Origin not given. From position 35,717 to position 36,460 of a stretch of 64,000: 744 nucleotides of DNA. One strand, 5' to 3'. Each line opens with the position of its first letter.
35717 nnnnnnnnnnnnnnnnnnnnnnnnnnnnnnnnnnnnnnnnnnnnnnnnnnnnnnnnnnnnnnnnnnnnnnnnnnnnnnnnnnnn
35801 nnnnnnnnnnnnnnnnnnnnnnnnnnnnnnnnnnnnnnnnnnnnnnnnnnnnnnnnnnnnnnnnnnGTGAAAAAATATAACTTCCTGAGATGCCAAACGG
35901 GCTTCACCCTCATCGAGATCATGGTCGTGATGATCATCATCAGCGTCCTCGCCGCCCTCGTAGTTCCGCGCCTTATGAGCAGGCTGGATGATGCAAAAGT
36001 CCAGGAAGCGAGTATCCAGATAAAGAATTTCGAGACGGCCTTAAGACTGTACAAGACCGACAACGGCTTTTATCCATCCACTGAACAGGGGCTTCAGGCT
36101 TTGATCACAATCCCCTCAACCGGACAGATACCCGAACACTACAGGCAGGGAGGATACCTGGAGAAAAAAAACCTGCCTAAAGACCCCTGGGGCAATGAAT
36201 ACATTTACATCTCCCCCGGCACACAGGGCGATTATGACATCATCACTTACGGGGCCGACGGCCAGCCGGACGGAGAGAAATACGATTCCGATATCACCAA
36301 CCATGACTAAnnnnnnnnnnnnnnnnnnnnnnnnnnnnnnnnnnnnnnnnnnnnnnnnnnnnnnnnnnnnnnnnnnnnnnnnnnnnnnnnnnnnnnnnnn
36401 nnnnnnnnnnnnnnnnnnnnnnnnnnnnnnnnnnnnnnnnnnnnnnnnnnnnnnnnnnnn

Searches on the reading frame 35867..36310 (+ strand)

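Call 23: search_protein_families(library=pfam, proteins=[window:35867-36310:+], max_evalue=0.001)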
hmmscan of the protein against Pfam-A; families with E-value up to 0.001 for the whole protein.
window:35867-36310:+ (147 aa): 2 families
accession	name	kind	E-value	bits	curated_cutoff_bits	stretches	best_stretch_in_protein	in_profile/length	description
PF08334.16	T2SSG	-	6.6e-40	136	21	1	35-145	1-107/108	Type II secretion system (T2SS), protein G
PF07963.17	N_methyl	-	2.9e-08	33.4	21.2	1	8-32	2-26/27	Prokaryotic N-terminal methylation motif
